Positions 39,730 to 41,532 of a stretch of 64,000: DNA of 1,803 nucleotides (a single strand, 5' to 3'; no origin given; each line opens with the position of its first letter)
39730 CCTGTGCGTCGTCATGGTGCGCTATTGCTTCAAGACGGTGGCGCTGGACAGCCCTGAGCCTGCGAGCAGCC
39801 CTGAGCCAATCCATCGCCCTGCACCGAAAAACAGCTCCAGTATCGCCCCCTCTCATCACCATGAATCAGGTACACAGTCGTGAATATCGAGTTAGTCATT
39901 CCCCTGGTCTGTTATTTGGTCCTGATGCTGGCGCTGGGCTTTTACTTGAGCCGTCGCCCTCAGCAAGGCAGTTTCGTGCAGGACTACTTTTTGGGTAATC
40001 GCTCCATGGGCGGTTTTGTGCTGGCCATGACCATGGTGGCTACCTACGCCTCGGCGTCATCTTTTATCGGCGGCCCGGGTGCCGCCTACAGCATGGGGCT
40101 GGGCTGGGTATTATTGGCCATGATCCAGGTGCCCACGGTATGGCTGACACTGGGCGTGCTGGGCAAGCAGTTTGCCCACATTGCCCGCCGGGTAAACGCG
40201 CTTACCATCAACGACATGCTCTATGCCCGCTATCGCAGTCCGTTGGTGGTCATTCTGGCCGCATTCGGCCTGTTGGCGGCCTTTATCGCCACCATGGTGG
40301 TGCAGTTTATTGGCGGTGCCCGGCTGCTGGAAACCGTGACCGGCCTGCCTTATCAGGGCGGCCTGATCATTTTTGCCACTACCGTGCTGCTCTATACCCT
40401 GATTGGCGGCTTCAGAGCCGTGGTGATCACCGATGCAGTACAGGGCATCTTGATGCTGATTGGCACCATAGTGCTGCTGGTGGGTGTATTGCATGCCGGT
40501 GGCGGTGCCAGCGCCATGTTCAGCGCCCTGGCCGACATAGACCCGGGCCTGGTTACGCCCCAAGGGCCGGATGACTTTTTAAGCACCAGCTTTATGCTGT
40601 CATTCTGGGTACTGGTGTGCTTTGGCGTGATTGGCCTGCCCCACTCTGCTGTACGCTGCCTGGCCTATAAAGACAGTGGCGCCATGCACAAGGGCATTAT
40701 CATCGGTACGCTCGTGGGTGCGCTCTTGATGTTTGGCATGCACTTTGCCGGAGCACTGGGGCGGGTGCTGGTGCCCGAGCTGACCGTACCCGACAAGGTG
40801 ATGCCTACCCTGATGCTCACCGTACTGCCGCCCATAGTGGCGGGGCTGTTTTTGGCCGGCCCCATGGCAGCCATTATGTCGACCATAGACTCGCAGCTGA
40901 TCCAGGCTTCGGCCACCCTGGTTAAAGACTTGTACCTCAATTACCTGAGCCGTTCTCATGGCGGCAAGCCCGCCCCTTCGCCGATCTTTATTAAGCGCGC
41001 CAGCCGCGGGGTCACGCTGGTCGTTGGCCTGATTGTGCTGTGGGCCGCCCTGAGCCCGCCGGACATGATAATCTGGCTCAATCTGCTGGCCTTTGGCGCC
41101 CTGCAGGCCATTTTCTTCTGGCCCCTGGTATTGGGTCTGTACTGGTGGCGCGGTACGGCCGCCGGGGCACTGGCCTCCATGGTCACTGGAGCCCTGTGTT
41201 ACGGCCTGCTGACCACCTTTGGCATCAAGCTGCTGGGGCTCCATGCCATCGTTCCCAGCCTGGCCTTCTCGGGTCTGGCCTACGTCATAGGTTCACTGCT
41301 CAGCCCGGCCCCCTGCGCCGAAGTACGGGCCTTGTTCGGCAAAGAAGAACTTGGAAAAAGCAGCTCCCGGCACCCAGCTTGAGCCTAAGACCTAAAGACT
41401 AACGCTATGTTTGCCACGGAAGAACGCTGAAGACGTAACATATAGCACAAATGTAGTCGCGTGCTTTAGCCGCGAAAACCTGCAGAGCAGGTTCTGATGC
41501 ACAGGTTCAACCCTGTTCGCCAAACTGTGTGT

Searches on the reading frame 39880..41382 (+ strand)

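Call 55: search_protein_families(library=pfam, proteins=[window:39880-41382:+], max_evalue=0.001)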
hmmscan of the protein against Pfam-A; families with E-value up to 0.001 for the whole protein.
window:39880-41382:+ (500 aa): 1 family
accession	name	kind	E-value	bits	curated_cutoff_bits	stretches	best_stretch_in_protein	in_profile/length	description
PF00474.23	SSF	-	8.6e-113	377.7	22.8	1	36-437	1-406/406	Sodium:solute symporter family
